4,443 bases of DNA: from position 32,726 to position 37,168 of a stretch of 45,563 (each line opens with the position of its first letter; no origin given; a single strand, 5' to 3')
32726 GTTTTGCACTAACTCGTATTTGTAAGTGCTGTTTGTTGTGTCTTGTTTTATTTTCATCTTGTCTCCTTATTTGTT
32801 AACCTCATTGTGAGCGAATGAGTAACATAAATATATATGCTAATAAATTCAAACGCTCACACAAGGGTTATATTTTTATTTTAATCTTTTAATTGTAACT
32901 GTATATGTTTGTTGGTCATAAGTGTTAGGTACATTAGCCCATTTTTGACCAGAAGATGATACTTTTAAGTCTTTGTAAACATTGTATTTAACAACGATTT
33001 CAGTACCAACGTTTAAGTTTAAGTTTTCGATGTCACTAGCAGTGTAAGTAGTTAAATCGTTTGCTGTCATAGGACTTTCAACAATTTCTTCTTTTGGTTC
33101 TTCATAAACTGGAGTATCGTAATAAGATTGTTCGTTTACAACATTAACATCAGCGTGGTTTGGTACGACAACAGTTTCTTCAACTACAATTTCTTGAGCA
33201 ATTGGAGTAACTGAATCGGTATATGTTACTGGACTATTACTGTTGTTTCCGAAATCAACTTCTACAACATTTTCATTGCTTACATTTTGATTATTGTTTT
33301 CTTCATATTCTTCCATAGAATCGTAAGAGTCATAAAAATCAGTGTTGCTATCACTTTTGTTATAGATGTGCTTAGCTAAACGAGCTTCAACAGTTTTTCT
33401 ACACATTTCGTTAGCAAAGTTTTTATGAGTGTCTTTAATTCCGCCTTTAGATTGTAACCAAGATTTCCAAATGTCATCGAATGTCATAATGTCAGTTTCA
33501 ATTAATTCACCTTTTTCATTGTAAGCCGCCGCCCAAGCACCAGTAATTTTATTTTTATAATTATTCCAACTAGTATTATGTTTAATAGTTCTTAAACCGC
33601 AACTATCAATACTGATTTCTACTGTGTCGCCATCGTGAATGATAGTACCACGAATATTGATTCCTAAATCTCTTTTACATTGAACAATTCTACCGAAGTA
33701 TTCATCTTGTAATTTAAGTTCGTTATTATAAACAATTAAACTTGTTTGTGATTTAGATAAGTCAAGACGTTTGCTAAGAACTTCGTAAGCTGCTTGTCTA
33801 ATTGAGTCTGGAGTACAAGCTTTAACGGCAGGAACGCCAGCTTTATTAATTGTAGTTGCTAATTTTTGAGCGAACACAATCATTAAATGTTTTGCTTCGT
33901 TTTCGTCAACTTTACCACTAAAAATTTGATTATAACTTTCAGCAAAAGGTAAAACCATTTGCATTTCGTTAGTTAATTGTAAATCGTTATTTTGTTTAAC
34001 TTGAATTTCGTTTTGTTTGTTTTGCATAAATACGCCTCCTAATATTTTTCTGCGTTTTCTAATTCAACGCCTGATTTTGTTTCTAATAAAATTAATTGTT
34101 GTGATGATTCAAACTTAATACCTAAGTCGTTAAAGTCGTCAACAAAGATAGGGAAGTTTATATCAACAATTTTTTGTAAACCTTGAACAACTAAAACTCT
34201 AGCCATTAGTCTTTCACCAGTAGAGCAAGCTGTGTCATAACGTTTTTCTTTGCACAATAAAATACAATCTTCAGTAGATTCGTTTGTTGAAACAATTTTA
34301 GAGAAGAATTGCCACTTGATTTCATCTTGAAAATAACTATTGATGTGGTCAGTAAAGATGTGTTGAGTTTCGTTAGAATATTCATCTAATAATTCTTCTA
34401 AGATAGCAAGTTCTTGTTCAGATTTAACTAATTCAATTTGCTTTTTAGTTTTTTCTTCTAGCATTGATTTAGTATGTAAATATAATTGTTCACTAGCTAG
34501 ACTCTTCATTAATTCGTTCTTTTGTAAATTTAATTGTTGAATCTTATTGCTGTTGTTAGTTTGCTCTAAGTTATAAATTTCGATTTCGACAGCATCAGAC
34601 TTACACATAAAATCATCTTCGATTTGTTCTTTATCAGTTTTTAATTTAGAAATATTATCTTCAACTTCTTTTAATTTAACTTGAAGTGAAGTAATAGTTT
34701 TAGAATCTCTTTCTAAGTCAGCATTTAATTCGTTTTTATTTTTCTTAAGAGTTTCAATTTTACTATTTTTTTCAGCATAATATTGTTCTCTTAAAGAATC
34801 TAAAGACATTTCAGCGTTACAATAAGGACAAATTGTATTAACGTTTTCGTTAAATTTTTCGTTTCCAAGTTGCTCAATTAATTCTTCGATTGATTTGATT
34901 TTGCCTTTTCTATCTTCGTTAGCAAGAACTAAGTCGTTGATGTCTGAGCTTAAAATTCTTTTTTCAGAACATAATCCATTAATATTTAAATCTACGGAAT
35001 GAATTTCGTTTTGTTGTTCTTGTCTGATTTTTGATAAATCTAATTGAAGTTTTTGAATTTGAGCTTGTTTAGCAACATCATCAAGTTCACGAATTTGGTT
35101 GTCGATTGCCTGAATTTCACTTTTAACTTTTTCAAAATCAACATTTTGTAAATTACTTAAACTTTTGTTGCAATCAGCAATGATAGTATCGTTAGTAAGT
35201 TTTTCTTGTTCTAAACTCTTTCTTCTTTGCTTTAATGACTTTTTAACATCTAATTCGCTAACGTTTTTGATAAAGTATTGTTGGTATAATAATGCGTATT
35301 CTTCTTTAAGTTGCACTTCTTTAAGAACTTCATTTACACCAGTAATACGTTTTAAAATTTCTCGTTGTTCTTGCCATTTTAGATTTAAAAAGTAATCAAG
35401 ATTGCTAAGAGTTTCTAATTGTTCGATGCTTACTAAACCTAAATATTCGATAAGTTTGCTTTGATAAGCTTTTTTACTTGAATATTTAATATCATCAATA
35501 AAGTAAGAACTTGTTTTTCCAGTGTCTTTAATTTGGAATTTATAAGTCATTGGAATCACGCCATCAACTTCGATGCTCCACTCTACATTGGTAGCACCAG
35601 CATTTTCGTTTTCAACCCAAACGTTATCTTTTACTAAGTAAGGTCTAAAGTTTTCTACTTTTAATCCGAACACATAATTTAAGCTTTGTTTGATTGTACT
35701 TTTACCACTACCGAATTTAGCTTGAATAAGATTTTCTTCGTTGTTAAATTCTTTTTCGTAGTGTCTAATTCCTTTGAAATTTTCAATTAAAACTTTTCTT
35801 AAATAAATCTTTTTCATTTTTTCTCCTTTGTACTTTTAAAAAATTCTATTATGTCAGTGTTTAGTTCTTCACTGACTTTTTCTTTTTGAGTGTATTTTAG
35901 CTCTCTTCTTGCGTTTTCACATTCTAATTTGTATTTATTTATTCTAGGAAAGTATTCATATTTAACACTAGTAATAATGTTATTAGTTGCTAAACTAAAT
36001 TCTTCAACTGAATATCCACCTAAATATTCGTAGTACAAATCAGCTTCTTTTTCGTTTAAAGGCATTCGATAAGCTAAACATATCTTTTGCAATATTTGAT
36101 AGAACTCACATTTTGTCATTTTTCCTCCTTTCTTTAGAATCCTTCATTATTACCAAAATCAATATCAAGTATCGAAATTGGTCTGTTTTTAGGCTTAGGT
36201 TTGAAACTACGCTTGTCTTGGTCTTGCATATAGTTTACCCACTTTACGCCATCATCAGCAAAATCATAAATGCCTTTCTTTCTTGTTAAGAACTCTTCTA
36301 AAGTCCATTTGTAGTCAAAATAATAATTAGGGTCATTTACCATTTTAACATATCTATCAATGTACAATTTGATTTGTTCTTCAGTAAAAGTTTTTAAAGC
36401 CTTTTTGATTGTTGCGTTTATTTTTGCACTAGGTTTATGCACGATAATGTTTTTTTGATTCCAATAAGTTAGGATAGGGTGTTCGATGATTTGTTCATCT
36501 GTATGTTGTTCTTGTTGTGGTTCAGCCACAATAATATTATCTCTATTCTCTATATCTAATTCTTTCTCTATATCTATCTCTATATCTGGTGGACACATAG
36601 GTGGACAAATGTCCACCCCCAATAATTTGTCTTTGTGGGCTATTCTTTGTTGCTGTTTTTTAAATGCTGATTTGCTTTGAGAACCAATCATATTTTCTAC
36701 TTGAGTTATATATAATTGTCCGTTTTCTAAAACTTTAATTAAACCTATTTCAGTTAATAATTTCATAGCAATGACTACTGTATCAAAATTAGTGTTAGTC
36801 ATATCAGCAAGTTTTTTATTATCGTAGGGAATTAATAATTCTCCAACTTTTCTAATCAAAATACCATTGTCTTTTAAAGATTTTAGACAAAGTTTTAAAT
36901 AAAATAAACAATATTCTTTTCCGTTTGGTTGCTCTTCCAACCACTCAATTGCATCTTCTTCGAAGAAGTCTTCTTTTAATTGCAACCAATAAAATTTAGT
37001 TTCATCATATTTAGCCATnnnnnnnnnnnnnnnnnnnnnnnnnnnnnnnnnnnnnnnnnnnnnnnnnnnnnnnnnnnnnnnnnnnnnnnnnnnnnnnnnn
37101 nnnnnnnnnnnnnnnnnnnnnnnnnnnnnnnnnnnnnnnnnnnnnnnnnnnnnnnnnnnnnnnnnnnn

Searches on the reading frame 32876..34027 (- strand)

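Call 9: search_protein_families(library=phrogs, proteins=[window:32876-34027:-], max_evalue=0.001)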
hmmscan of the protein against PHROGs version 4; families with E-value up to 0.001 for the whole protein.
window:32876-34027:- (383 aa): 2 families
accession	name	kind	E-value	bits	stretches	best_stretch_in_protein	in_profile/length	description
phrog_148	-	DNA, RNA and nucleotide metabolism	8.7e-24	85.8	1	52-316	53-303/387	RecT-like ssDNA annealing protein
phrog_18803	-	unknown function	2.1e-05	25.9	1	181-259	1-84/126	-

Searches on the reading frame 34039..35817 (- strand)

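Call 9: search_protein_families(library=phrogs, proteins=[window:34039-35817:-], max_evalue=0.001)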
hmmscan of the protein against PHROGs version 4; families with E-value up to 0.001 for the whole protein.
window:34039-35817:- (592 aa): 4 families
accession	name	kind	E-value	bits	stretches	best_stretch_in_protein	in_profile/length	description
phrog_77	-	DNA, RNA and nucleotide metabolism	8.2e-23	81.9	1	1-566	293-901/967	SbcC-like subunit of palindrome specific endonuclease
phrog_1499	-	unknown function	6.3e-09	36.6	1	3-440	2-329/427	-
phrog_20188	-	DNA, RNA and nucleotide metabolism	2.6e-06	28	1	423-579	112-269/279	endonuclease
phrog_21084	-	other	7.5e-06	26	1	308-573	82-379/396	recombinase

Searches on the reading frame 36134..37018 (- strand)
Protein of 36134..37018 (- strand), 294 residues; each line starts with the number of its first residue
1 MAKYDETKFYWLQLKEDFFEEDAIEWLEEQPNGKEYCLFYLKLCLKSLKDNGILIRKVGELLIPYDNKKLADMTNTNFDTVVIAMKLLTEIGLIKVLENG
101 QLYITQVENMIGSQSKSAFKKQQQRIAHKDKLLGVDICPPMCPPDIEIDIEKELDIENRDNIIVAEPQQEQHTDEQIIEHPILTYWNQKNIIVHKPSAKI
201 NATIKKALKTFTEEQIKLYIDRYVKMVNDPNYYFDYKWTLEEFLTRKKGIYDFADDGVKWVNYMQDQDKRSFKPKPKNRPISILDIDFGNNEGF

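Call 9: search_protein_families(library=phrogs, proteins=[window:36134-37018:-], max_evalue=0.001)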
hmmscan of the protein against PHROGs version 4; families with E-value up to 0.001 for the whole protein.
window:36134-37018:- (294 aa): 6 families
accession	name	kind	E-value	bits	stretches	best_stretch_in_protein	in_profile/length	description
phrog_5968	-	DNA, RNA and nucleotide metabolism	2.9e-43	149.1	1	5-229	6-231/273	replisome organizer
phrog_4880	-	DNA, RNA and nucleotide metabolism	4.9e-36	125.7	1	8-206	3-207/304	replisome organizer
phrog_10469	-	DNA, RNA and nucleotide metabolism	1.6e-32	114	1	7-210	5-218/305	DnaD-like helicase loader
phrog_1163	-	unknown function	2.1e-26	94.2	1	8-224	3-221/273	-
phrog_186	-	DNA, RNA and nucleotide metabolism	8.8e-14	52.9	1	5-226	16-215/308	DnaD-like helicase loader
phrog_11769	-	unknown function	7.7e-09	35.9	1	10-110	8-107/431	-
